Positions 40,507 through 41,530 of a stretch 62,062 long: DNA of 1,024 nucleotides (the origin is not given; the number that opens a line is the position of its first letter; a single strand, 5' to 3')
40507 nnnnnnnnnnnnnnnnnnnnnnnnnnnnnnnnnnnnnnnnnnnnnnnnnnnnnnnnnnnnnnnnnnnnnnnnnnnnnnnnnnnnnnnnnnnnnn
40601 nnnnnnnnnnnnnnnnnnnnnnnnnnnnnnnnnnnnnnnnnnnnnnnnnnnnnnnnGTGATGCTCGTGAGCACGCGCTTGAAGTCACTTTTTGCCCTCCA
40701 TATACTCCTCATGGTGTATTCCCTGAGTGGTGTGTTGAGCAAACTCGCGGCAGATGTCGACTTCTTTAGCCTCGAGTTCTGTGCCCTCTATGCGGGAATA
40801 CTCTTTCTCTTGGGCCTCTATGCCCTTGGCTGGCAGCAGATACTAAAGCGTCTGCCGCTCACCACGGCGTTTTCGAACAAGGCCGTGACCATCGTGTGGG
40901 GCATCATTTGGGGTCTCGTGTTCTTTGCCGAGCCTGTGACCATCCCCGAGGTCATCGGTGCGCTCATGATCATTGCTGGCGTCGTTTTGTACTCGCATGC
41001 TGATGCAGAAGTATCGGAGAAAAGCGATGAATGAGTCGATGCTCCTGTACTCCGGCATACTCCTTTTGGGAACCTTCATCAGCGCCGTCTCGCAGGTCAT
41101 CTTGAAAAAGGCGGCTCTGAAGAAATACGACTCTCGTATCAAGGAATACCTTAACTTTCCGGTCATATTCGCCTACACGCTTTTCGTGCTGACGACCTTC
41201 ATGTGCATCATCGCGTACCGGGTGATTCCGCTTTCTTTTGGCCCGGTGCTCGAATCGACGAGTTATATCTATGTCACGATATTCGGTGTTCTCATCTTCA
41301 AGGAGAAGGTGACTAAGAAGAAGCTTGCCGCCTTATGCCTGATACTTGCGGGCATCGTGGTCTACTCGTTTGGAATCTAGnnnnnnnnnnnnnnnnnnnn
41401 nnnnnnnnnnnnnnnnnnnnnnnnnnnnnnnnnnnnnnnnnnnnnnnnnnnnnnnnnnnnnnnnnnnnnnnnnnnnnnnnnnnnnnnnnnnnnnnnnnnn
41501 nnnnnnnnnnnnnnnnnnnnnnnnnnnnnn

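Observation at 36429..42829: Arn-like gene set in a Gram-positive: aminotransferase + polyprenyl-P GT2 + SDR + ATP-grasp + paired small 4-TM proteins + ArnT/PMT-like GT-C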

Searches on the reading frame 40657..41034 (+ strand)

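Call 4: search_protein_families(library=pfam, proteins=[window:40657-41034:+], max_evalue=0.01)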
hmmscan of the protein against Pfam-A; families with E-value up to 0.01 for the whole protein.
window:40657-41034:+ (125 aa): 2 families
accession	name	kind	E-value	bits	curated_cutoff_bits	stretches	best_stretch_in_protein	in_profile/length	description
PF00892.27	EamA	-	3.6e-06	27.7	28.2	1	9-112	37-133/135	EamA-like transporter family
PF03151.22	TPT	-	0.00031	20.7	30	1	41-113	221-291/291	Triose-phosphate Transporter family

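Call 5: search_protein_families(library=ncbifam, proteins=[window:40657-41034:+], max_evalue=0.01)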
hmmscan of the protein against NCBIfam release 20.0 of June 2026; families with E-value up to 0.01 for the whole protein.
window:40657-41034:+ (125 aa): 9 families
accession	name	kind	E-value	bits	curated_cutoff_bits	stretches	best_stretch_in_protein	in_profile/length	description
NF002816.2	PRK02971.1-2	equivalog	0.00011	22.7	99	1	40-113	43-117/120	4-amino-4-deoxy-L-arabinose-phosphoundecaprenol flippase subunit ArnF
NF033470.1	SMR_qac_bcrC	exception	0.00017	22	225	1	39-118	29-107/114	quaternary ammonium compound efflux SMR transporter BcrC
TIGR00817.1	tpt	subfamily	0.00044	19.9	317.9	1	67-120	247-299/302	Tpt phosphate/phosphoenolpyruvate translocator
NF051482.1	EbrB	exception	0.00046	20.8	160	1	60-114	48-103/105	SMR family multidrug efflux transporter EbrB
NF011625.2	PRK15051.1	equivalog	0.00052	20.2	92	1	46-112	40-107/111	4-amino-4-deoxy-L-arabinose-phosphoundecaprenol flippase subunit ArnE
NF000279.1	qac_SMR_H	exception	0.00077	19.8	205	1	25-113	13-101/107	quaternary ammonium compound efflux SMR transporter QacH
TIGR03340.1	phn_DUF6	hypoth_equivalog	0.0014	18.3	288.15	1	46-111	216-280/281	phosphonate utilization associated putative membrane protein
NF051481.1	EbrA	exception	0.0079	16.5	160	0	50-112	41-102/104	SMR family multidrug efflux transporter EbrA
TIGR00950.1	2A78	equivalog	0.0083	15.6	230.2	0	59-110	213-264/264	carboxylate/amino acid/amine transporter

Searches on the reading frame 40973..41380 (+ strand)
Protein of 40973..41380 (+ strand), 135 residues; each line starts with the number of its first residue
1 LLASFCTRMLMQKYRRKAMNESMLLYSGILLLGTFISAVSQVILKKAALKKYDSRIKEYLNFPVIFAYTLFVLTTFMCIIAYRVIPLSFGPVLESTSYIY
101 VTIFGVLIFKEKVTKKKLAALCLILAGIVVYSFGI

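Call 4: search_protein_families(library=pfam, proteins=[window:40973-41380:+], max_evalue=0.01)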
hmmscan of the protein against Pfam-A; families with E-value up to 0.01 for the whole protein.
window:40973-41380:+ (135 aa): 6 families
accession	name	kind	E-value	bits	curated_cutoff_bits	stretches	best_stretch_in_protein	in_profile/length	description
PF00892.27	EamA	-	4.5e-08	33.9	28.2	1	8-132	22-134/135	EamA-like transporter family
PF06027.18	SLC35F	-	4.4e-06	26.9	21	1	25-132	193-298/299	Solute carrier family 35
PF03151.22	TPT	-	0.00023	21.1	30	1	39-132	44-136/291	Triose-phosphate Transporter family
PF06800.18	Sugar_transport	-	0.002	18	26.3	1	55-130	197-269/280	Sugar transport protein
PF20479.3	TMEM128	-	0.0091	16.9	23.9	0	15-81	34-97/124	TMEM128 protein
PF08449.17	UAA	-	0.0092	15.6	26.2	0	92-133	99-140/311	UAA transporter family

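Call 5: search_protein_families(library=ncbifam, proteins=[window:40973-41380:+], max_evalue=0.01)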
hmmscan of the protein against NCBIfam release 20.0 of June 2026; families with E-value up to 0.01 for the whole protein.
window:40973-41380:+ (135 aa): 8 families
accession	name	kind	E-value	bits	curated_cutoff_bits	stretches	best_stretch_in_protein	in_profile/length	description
NF011625.2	PRK15051.1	equivalog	5.7e-07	29.7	92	1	30-131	6-107/111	4-amino-4-deoxy-L-arabinose-phosphoundecaprenol flippase subunit ArnE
TIGR00950.1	2A78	equivalog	2.4e-06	27.2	230.2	1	57-131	43-117/264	carboxylate/amino acid/amine transporter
NF051481.1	EbrA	exception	5.1e-06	26.8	160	1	47-130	19-101/104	SMR family multidrug efflux transporter EbrA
TIGR03340.1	phn_DUF6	hypoth_equivalog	0.0018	18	288.15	1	23-130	176-280/281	phosphonate utilization associated putative membrane protein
NF002816.2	PRK02971.1-2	equivalog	0.0037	17.7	99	1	64-130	47-115/120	4-amino-4-deoxy-L-arabinose-phosphoundecaprenol flippase subunit ArnF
NF007767.1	PRK10452.1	equivalog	0.0055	16.9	122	1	92-132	62-102/120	multidrug/spermidine efflux SMR transporter subunit MdtJ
NF047342.1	symport_RbsU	equivalog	0.0071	15.9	375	1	33-129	189-286/295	ribose/proton symporter RbsU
NF033469.1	SMR_qac_bcrB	exception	0.0074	16.9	205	0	81-131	50-101/105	quaternary ammonium compound efflux SMR transporter BcrB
